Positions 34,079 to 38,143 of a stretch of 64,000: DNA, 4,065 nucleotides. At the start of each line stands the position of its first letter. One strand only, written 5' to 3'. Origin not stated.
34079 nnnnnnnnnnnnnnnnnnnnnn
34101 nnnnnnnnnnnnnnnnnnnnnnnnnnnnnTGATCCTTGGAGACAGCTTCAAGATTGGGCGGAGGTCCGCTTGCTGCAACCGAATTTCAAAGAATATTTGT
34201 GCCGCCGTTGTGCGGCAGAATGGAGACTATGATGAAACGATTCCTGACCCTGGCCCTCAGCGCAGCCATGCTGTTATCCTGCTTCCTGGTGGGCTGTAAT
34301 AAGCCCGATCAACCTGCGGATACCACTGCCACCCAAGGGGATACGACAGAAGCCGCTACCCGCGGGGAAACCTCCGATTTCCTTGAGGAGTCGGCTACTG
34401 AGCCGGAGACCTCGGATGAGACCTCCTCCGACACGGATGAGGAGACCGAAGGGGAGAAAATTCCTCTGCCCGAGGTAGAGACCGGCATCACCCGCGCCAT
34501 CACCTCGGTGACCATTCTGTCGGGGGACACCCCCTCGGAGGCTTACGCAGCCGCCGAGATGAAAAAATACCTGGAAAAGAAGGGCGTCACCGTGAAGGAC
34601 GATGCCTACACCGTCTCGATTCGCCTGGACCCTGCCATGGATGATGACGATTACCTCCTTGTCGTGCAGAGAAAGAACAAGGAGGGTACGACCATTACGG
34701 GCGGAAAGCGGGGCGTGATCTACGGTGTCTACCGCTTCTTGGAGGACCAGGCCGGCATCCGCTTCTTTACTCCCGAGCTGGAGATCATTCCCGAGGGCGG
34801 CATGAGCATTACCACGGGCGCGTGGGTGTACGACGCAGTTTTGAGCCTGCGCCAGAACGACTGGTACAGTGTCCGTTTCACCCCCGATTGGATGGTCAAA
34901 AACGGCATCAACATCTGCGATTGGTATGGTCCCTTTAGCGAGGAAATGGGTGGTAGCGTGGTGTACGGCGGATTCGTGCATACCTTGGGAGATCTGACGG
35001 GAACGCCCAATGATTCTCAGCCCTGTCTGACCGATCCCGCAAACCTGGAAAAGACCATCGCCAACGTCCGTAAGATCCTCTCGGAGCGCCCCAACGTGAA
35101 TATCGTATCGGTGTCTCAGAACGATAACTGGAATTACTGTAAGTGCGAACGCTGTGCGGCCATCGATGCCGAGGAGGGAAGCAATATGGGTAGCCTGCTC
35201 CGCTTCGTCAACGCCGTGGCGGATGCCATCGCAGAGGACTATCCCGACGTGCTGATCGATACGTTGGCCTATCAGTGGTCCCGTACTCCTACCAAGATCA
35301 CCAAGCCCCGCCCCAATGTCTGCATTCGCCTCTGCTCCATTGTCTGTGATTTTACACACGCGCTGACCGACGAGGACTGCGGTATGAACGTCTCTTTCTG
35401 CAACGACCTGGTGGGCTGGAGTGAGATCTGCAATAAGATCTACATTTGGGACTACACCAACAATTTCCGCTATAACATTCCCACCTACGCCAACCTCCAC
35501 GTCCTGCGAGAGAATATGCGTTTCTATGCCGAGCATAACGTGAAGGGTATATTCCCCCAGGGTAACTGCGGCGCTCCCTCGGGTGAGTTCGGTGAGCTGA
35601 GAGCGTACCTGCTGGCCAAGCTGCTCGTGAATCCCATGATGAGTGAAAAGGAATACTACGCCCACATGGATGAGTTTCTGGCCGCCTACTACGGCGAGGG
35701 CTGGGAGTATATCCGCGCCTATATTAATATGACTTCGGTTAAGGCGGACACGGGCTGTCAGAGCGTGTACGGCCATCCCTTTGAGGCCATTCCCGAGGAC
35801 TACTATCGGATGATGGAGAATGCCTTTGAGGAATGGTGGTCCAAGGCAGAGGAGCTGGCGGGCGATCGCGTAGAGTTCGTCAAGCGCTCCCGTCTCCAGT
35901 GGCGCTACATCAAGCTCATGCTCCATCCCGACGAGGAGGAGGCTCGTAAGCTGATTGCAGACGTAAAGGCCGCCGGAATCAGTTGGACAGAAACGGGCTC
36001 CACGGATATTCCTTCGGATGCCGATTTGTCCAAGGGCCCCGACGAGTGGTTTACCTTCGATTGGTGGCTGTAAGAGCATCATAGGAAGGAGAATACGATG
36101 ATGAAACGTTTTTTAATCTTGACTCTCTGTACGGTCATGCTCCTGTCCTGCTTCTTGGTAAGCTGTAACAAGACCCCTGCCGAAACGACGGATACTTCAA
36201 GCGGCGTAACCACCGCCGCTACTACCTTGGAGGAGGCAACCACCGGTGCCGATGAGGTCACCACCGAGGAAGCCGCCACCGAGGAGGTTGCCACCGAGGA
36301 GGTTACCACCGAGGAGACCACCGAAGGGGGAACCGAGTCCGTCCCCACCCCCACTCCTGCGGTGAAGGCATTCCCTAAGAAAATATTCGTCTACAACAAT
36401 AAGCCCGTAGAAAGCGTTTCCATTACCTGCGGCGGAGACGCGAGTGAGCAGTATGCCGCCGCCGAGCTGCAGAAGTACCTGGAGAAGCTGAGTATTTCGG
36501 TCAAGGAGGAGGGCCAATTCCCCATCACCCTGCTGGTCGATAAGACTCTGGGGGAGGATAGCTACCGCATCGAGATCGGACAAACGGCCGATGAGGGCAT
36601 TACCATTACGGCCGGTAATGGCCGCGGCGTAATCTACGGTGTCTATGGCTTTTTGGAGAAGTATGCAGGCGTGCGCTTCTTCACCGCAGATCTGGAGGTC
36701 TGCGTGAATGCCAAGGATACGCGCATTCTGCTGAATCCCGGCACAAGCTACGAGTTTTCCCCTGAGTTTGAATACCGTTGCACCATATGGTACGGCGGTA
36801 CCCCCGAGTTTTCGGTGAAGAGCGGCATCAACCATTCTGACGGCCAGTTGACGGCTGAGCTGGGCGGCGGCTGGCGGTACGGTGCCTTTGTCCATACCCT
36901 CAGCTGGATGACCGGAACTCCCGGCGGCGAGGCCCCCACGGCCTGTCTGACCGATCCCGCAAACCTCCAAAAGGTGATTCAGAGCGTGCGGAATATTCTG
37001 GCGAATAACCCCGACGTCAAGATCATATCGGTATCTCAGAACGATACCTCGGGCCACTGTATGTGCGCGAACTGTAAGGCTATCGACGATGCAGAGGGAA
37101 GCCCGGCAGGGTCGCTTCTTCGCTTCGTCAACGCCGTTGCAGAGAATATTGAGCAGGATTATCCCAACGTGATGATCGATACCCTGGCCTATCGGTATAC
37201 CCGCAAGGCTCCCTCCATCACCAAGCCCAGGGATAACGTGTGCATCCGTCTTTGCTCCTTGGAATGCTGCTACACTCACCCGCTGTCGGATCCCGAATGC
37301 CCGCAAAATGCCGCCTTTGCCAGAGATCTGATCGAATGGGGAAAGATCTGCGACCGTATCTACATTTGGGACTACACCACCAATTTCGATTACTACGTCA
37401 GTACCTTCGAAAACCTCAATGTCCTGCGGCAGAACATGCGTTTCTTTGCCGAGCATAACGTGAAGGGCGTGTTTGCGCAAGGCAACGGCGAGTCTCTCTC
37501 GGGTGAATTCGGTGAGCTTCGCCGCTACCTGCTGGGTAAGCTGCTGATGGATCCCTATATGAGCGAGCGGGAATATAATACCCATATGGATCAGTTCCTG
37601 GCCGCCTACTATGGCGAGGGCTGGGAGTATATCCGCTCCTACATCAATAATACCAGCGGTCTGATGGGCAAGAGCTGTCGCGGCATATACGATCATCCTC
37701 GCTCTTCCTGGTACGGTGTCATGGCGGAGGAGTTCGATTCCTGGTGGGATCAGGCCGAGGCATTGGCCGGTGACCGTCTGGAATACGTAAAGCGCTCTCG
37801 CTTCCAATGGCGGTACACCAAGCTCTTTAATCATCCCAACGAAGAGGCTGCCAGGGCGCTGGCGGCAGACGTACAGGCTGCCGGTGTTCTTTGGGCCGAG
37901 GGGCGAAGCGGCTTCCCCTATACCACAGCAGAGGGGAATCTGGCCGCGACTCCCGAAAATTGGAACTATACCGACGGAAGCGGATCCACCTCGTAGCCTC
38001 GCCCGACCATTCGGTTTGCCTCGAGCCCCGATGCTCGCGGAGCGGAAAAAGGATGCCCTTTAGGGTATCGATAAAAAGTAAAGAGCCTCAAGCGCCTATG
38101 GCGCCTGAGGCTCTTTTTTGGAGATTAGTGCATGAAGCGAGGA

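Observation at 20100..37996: Eight tandem DUF4838-like lipoprotein paralogues (~18 kb): candidate undescribed Gram-positive surface glycan-processing array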

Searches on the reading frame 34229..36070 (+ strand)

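Call 4: search_protein_families(library=pfam, proteins=[window:34229-36070:+], max_evalue=0.01)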
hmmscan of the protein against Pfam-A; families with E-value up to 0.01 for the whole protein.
window:34229-36070:+ (614 aa): 1 family
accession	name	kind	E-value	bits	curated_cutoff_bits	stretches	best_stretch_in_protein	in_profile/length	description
PF16126.11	DUF4838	-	1.3e-74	251.7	26.6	1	259-500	88-325/325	Domain of unknown function (DUF4838)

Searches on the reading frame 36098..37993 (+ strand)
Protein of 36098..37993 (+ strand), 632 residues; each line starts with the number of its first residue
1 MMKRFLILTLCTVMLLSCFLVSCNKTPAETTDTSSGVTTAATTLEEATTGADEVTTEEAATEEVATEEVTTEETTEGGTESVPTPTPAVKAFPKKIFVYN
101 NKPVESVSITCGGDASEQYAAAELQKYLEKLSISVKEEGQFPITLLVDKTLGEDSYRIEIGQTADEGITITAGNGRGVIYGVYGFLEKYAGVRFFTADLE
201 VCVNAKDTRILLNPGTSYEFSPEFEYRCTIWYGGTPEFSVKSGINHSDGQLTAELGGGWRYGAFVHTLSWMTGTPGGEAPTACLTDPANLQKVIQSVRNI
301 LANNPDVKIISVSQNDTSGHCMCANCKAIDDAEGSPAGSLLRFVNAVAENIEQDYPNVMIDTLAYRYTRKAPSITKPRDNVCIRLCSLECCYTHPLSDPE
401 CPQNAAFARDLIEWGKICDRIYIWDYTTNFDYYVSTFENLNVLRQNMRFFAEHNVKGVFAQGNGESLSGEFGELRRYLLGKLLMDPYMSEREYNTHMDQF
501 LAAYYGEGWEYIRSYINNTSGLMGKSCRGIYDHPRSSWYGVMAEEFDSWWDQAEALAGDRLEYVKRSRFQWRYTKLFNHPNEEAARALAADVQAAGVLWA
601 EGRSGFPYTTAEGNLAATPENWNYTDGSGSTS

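Call 4: search_protein_families(library=pfam, proteins=[window:36098-37993:+], max_evalue=0.01)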
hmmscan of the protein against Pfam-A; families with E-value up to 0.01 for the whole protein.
window:36098-37993:+ (632 aa): 3 families
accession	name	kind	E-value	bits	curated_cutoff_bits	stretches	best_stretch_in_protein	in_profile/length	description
PF16126.11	DUF4838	-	1.1e-76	258.6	26.6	1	281-517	93-325/325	Domain of unknown function (DUF4838)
PF02838.20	Glyco_hydro_20b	-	3.7e-07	31.3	26.1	1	105-182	22-101/124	Glycosyl hydrolase family 20, domain 2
PF12971.12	NAGLU_N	-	0.0035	17.6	28.3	1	139-194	16-67/82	Alpha-N-acetylglucosaminidase (NAGLU) N-terminal domain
